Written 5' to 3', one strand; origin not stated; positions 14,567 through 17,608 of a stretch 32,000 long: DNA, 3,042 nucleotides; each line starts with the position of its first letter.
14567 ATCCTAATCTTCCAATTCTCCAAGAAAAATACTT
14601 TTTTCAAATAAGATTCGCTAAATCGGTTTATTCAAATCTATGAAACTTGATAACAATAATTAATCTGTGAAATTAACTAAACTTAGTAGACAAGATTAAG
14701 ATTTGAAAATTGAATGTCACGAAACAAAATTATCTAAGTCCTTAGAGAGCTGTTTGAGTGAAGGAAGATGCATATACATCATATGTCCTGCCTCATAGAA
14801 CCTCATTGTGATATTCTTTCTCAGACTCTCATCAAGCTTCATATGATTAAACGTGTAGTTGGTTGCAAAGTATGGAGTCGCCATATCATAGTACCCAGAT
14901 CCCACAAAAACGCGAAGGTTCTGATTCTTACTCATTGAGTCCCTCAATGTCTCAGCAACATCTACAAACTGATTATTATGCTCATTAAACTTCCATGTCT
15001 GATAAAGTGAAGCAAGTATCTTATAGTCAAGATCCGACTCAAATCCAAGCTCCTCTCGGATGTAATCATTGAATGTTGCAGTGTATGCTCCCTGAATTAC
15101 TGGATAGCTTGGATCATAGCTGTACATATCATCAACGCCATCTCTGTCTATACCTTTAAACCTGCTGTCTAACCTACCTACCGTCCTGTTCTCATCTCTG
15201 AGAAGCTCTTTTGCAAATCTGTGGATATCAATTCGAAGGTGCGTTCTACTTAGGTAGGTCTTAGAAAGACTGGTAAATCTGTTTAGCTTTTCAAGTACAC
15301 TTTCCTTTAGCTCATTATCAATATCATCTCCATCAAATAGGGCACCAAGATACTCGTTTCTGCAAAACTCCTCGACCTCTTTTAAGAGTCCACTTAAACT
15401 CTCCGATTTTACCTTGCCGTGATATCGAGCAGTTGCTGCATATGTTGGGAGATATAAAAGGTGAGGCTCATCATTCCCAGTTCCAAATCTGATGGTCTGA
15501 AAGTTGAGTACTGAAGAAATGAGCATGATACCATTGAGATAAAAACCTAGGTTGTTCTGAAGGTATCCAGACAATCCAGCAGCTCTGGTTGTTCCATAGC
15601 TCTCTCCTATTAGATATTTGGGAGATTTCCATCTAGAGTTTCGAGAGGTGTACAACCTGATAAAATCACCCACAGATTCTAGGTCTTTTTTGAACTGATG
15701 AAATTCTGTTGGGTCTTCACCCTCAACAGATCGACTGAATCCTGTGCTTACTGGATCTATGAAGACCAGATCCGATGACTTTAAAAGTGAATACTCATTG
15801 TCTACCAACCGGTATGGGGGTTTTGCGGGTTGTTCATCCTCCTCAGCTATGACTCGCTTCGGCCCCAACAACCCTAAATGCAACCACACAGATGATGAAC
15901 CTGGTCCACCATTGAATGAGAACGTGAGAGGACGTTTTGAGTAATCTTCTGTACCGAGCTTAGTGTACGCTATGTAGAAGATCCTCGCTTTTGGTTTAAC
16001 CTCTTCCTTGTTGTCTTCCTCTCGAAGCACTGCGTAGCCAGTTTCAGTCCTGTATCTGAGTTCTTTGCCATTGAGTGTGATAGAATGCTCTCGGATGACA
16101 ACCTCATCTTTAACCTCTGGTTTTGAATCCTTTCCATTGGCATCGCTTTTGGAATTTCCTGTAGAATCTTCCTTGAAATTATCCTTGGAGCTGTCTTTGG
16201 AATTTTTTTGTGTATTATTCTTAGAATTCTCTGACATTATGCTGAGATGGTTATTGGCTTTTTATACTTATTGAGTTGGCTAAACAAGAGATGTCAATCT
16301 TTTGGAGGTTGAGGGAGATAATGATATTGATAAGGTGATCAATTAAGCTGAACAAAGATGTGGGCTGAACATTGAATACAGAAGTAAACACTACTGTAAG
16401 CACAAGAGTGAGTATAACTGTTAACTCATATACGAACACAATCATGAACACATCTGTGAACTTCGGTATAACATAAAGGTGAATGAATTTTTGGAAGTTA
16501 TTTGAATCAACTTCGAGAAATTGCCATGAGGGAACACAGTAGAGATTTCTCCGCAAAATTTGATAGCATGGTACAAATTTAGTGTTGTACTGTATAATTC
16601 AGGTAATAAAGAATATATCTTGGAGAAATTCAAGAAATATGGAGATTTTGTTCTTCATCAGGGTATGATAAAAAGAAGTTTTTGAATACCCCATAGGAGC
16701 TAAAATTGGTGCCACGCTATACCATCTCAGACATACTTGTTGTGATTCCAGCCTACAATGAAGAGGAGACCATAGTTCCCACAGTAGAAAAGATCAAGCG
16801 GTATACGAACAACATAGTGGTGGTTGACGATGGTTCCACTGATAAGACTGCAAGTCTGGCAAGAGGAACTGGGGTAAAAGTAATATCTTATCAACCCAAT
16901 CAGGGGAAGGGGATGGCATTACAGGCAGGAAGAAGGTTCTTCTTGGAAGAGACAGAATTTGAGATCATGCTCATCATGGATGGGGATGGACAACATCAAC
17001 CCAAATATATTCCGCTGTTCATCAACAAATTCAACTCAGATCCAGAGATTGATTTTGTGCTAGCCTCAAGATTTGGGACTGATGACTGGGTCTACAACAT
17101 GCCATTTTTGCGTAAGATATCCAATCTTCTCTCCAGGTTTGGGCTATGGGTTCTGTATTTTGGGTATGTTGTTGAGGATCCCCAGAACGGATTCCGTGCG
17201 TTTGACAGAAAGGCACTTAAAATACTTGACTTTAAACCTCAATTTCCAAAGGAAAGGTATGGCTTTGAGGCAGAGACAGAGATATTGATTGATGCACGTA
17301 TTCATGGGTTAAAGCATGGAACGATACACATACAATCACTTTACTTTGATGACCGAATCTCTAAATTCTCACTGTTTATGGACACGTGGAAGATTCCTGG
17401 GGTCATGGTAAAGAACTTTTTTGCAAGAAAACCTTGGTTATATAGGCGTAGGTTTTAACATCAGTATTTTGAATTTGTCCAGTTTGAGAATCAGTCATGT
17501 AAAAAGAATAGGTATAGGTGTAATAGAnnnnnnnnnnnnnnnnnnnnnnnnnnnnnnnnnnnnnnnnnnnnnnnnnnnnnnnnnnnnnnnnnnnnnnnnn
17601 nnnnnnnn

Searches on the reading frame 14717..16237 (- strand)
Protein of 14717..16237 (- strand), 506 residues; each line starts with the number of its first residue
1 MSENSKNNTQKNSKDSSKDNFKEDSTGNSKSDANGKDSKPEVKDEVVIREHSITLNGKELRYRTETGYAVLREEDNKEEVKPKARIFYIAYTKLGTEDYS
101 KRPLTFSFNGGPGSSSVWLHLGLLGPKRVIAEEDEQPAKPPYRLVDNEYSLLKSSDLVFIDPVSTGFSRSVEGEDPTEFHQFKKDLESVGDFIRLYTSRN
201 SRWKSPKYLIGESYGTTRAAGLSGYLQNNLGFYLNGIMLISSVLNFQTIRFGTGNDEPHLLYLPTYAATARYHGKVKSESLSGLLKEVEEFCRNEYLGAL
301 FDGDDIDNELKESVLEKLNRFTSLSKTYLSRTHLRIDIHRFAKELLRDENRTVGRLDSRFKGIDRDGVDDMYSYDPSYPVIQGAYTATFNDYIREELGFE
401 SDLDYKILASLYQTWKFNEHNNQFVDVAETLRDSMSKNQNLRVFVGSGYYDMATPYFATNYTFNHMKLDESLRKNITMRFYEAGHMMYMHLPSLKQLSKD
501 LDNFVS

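Call 15: search_protein_families(library=pfam, proteins=[window:14717-16237:-], max_evalue=0.01)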
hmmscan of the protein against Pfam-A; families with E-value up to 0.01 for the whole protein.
window:14717-16237:- (506 aa): 1 family
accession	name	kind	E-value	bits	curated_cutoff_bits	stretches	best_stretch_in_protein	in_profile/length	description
PF00450.28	Peptidase_S10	-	7.3e-19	68.9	21.9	1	61-474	8-368/420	Serine carboxypeptidase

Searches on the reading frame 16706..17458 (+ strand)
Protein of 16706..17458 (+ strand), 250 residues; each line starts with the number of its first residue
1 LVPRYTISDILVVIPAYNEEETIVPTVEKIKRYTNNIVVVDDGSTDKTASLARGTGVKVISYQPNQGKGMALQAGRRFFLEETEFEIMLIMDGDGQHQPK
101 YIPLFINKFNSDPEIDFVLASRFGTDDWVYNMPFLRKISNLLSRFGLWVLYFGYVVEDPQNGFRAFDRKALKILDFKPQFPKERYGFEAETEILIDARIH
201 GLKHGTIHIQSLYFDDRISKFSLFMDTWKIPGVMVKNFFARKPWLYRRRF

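Call 15: search_protein_families(library=pfam, proteins=[window:16706-17458:+], max_evalue=0.01)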
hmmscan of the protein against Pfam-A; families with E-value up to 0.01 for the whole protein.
window:16706-17458:+ (250 aa): 3 families
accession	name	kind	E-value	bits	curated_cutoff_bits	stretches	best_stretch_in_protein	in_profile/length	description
PF00535.33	Glycos_transf_2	-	2.5e-21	76.8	23.3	1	12-171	2-164/168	Glycosyl transferase family 2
PF13641.12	Glyco_tranf_2_3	-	3.2e-06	27.8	27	1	10-118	3-119/230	Glycosyltransferase like family 2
PF10111.15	Glyco_tranf_2_2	-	0.0015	18.5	27.3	1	12-94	2-91/276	Glycosyltransferase like family 2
